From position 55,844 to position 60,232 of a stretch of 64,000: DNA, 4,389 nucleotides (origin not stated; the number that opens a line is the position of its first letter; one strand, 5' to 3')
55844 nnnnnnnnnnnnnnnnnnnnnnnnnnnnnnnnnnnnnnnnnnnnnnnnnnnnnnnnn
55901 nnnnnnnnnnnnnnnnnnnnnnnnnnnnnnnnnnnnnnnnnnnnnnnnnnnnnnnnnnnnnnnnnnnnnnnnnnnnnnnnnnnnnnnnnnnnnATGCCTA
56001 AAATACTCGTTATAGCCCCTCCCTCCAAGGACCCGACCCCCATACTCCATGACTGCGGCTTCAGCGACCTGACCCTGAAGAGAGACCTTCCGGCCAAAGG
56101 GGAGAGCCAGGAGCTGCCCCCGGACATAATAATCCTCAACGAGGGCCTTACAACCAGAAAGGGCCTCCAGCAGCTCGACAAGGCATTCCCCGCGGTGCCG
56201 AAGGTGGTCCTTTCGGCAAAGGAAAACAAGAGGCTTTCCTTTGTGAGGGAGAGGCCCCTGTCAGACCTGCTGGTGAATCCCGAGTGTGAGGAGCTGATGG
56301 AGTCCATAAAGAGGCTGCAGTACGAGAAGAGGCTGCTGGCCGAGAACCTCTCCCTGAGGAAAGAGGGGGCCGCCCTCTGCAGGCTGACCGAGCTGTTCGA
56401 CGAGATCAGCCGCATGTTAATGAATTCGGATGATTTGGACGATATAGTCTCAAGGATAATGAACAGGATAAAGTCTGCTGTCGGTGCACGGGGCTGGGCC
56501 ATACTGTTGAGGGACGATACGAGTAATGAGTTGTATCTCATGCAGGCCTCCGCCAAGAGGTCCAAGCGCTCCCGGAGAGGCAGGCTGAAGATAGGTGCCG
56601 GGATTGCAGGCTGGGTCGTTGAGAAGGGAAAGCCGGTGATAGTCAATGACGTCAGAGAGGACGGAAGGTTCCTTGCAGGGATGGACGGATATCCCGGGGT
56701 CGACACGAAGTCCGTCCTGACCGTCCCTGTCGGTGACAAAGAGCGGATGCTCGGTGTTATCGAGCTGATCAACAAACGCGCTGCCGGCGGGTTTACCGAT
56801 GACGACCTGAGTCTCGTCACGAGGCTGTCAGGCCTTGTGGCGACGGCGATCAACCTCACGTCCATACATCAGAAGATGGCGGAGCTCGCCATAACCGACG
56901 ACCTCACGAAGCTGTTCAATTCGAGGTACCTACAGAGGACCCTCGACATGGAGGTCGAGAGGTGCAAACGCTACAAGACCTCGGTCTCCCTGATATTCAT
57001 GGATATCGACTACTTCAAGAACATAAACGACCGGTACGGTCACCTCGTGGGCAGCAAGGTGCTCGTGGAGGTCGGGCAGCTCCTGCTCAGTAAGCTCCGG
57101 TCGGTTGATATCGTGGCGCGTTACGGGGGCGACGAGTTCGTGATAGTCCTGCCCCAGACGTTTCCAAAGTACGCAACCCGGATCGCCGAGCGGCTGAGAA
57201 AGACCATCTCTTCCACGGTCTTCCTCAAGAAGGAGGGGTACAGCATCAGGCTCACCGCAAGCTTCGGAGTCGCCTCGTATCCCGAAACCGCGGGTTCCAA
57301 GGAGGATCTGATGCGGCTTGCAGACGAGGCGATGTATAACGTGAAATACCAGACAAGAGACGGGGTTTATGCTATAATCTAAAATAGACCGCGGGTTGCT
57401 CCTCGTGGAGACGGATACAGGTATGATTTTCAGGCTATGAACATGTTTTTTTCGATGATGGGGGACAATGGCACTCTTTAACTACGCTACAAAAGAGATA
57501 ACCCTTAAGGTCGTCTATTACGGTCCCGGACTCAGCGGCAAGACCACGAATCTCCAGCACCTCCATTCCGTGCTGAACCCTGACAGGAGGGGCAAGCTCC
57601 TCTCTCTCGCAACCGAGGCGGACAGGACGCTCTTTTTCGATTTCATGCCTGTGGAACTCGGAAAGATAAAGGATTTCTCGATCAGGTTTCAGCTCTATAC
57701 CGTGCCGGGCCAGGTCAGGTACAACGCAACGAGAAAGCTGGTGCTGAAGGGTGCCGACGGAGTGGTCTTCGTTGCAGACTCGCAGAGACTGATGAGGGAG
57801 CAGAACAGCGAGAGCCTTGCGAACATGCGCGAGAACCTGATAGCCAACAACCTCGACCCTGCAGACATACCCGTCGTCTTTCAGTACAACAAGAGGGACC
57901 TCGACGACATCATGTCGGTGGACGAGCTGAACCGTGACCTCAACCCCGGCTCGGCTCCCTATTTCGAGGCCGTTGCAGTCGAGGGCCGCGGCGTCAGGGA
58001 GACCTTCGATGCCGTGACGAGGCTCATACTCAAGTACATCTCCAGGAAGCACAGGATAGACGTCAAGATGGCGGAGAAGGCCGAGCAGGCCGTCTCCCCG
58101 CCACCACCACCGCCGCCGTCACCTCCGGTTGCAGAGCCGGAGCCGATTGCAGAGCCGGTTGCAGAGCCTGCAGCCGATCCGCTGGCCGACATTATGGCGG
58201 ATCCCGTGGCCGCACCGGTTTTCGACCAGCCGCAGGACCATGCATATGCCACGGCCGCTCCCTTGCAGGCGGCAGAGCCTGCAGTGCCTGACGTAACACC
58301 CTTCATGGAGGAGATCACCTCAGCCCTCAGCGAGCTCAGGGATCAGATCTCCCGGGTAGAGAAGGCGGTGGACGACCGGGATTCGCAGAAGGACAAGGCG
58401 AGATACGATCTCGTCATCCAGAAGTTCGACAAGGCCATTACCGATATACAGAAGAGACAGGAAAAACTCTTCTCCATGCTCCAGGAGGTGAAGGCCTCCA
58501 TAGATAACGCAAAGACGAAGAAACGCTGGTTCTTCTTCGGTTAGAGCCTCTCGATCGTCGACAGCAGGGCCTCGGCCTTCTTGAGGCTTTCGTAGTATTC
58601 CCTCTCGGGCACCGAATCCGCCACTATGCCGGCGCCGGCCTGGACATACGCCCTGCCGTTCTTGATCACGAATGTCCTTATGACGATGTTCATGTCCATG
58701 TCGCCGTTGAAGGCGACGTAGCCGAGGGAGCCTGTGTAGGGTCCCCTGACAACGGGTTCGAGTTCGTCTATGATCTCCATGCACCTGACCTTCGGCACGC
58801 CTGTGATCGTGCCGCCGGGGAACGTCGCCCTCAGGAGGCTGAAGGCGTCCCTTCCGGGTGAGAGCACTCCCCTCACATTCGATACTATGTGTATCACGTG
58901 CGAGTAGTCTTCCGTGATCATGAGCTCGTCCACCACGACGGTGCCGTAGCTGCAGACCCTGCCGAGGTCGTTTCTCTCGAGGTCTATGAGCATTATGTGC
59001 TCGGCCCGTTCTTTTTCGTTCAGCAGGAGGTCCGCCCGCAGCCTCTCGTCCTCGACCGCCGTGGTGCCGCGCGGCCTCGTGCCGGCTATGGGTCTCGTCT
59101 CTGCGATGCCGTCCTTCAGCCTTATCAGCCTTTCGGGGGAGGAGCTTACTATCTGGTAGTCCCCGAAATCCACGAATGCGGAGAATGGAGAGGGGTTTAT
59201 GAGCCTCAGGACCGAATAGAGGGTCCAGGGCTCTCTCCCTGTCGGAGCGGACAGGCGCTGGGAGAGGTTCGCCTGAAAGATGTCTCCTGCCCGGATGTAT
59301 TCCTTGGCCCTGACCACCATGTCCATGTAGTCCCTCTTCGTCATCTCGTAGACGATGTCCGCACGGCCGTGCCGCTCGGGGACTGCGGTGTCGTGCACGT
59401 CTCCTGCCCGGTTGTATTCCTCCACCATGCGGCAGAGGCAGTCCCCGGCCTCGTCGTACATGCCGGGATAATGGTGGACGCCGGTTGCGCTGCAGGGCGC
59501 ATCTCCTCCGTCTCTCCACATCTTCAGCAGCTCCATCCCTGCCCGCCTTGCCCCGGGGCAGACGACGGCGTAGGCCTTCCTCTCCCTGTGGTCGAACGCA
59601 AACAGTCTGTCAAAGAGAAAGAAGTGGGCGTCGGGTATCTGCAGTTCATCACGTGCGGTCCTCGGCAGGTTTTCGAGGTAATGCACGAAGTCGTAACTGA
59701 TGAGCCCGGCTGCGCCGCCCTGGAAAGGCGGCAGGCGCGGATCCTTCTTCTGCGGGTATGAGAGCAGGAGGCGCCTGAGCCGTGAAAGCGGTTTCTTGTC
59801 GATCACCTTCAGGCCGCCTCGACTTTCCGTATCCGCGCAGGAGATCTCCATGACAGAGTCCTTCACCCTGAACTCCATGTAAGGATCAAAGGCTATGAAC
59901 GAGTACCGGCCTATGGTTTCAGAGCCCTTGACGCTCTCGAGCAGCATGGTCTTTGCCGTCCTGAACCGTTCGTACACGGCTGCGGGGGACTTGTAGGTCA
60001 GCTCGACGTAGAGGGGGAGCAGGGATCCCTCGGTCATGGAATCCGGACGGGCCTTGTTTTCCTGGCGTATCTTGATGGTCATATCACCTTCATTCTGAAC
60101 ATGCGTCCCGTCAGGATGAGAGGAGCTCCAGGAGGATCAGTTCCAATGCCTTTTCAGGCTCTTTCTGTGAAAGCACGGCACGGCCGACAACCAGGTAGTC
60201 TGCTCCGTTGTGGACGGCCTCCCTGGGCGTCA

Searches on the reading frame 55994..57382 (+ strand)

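Call 25: search_protein_families(library=pfam, proteins=[window:55994-57382:+], max_evalue=0.00001)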
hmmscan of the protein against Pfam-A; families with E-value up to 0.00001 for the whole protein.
window:55994-57382:+ (462 aa): 4 families
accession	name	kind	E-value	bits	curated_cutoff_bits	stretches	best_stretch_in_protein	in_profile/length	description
PF00990.26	GGDEF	-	5.2e-45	153.5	23.8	1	299-455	1-159/161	Diguanylate cyclase, GGDEF domain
PF01590.32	GAF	-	1.6e-18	67.9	22.4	1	147-286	1-133/133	GAF domain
PF13185.12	GAF_2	-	2.2e-17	64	28.6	1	146-286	2-135/136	GAF domain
PF13492.12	GAF_3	-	3.4e-13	50.6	27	1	147-286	1-127/129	GAF domain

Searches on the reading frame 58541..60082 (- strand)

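Call 25: search_protein_families(library=pfam, proteins=[window:58541-60082:-], max_evalue=0.00001)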
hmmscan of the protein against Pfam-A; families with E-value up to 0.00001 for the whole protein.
window:58541-60082:- (513 aa): 2 families
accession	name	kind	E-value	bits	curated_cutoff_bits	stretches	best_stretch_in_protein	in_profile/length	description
PF00425.24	Chorismate_bind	-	4.9e-90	302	27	1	249-502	2-257/257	chorismate binding enzyme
PF04715.19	Anth_synt_I_N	-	8.7e-35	120.4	23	1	32-171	4-139/140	Anthranilate synthase component I, N terminal region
